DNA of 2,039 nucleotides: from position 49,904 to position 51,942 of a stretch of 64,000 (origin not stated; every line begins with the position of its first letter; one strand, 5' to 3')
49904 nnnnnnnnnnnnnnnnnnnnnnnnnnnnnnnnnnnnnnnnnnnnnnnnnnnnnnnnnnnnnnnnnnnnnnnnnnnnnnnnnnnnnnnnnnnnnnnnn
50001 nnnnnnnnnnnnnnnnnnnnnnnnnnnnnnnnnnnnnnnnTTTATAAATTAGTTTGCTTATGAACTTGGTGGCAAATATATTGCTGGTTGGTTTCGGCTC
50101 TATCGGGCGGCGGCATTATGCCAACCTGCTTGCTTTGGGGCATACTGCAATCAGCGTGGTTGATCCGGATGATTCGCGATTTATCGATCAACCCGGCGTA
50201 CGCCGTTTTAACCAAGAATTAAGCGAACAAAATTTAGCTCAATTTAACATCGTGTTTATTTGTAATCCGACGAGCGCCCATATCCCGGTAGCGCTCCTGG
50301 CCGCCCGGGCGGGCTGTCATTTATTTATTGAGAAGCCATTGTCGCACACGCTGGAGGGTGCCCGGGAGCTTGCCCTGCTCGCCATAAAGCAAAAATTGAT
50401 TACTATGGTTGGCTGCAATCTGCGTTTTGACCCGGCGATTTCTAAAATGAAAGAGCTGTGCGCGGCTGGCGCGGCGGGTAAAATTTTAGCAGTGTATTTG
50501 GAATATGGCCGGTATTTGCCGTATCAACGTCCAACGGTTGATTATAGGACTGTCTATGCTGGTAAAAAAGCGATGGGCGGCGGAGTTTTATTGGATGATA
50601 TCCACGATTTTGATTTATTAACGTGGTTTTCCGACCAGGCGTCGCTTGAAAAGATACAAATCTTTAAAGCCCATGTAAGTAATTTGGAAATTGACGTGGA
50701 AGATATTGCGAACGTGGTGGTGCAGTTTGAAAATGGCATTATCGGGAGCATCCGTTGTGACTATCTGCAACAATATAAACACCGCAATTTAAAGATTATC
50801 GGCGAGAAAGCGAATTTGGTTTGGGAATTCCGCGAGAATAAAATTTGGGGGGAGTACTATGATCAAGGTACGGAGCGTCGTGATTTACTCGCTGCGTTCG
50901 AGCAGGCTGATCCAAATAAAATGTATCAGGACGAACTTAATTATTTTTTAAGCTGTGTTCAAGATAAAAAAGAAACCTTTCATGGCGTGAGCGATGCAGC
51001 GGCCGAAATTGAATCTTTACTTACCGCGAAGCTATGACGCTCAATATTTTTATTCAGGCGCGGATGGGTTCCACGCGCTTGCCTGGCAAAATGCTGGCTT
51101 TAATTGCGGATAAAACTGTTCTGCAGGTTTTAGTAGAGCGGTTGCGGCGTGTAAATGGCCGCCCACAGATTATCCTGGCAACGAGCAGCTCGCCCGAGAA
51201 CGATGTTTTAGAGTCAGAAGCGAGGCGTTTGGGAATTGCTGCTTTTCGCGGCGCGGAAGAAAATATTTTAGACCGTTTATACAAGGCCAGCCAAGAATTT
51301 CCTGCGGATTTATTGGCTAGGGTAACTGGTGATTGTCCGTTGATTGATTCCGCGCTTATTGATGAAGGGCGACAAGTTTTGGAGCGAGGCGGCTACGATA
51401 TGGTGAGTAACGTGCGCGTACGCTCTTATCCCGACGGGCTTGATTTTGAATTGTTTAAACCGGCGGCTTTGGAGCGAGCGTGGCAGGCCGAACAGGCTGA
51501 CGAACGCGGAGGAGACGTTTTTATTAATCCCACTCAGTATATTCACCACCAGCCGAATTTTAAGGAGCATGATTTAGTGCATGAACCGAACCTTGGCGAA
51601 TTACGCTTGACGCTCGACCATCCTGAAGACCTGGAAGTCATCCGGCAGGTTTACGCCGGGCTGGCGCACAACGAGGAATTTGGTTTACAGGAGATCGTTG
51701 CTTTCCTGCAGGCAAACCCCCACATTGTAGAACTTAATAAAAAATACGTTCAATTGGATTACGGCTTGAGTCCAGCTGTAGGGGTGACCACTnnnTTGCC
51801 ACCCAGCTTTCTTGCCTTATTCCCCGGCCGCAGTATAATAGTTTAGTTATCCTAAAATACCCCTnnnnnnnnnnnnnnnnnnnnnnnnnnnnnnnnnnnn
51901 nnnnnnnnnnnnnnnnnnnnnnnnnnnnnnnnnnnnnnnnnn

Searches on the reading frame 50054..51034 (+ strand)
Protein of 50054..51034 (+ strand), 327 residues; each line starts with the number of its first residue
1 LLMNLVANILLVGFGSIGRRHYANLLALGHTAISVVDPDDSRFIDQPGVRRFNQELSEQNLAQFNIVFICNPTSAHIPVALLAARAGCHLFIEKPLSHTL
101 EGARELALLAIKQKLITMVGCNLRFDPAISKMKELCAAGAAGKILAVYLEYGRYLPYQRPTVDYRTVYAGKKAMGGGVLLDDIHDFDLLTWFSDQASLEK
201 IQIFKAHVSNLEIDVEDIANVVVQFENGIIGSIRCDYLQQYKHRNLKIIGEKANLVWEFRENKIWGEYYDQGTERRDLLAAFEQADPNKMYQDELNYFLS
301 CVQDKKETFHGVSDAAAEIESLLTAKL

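Call 9: search_protein_families(library=pfam, proteins=[window:50054-51034:+], max_evalue=0.001)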
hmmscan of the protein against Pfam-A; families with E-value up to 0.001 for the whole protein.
window:50054-51034:+ (327 aa): 3 families
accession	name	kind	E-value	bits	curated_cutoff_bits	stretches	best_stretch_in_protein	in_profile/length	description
PF22725.1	GFO_IDH_MocA_C3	-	4.2e-18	66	27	1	130-255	2-123/124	GFO/IDH/MocA C-terminal domain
PF01408.29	GFO_IDH_MocA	-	3.6e-15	57.1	24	1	8-120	2-119/120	Oxidoreductase family, NAD-binding Rossmann fold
PF02894.22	GFO_IDH_MocA_C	-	5e-09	36.7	22.9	1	139-320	7-201/218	Oxidoreductase family, C-terminal alpha/beta domain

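Call 31: search_protein_families(library=ncbifam, proteins=[window:50054-51034:+], max_evalue=0.00001)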
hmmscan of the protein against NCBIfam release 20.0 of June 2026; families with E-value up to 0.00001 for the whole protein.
window:50054-51034:+ (327 aa): 8 families
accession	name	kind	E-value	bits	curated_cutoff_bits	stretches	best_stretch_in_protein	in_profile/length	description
TIGR04380.1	myo_inos_iolG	equivalog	7.1e-31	107.3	355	1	8-320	3-314/330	inositol 2-dehydrogenase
NF040723.1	UDP-GlcNAcDh_Arch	equivalog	3.4e-30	105.6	450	1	11-317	5-289/302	UDP-N-acetylglucosamine 3-dehydrogenase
NF052479.1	LevoglcsnDh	equivalog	3.6e-17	62.1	650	1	63-148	73-158/386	levoglucosan dehydrogenase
NF041392.1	XylDh_Gfo6_Halo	equivalog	1.8e-13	50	350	1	62-309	81-322/350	D-xylose 1-dehydrogenase Gfo6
NF008607.0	PRK11579.1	subfamily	2.3e-13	49.9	330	1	9-181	7-176/346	oxidoreductase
NF052679.1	InsChiInosDhIolG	equivalog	2.7e-09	36.5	540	1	11-253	7-246/343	bifunctional inositol 2-dehydrogenase/D-chiro-inositol 1-dehydrogenase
NF058561.1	BT_2158_fam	equivalog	2.7e-09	36.1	750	1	8-147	37-180/487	glycoside 3-dehydrogenase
NF007574.0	PRK10206.1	equivalog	2.5e-08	33.4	352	1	60-157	62-159/345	oxidoreductase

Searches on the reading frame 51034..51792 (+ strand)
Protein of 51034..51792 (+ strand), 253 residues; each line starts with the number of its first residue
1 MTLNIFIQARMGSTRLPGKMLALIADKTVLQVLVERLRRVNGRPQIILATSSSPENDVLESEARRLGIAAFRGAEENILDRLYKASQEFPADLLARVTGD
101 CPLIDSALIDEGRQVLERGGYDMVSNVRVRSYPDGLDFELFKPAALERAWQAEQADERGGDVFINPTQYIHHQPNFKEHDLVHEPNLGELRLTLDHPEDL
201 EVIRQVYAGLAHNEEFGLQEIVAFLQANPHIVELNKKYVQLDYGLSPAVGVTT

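Call 9: search_protein_families(library=pfam, proteins=[window:51034-51792:+], max_evalue=0.001)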
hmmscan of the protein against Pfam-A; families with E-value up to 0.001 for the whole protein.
window:51034-51792:+ (253 aa): 2 families
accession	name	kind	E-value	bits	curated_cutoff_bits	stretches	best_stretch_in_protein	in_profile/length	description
PF02348.25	CTP_transf_3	-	2.2e-21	77.1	22.6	1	6-173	3-170/217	Cytidylyltransferase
PF12804.13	NTP_transf_3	-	5.8e-07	30.3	27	1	10-141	11-133/160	MobA-like NTP transferase domain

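Call 31: search_protein_families(library=ncbifam, proteins=[window:51034-51792:+], max_evalue=0.00001)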
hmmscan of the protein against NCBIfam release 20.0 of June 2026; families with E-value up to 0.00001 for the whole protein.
window:51034-51792:+ (253 aa): 4 families
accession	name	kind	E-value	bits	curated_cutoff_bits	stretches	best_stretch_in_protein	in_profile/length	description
NF009905.0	PRK13368.1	subfamily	8e-15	54.8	255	1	1-116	1-114/243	3-deoxy-manno-octulosonate cytidylyltransferase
NF003952.0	PRK05450.1-5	subfamily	9.2e-14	51.2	193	1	3-118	3-118/250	3-deoxy-manno-octulosonate cytidylyltransferase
NF003948.0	PRK05450.1-1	equivalog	2.7e-10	39.9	281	1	4-125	7-129/248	3-deoxy-manno-octulosonate cytidylyltransferase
NF003950.0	PRK05450.1-3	subfamily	2e-09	37.2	234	1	2-117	2-118/248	3-deoxy-manno-octulosonate cytidylyltransferase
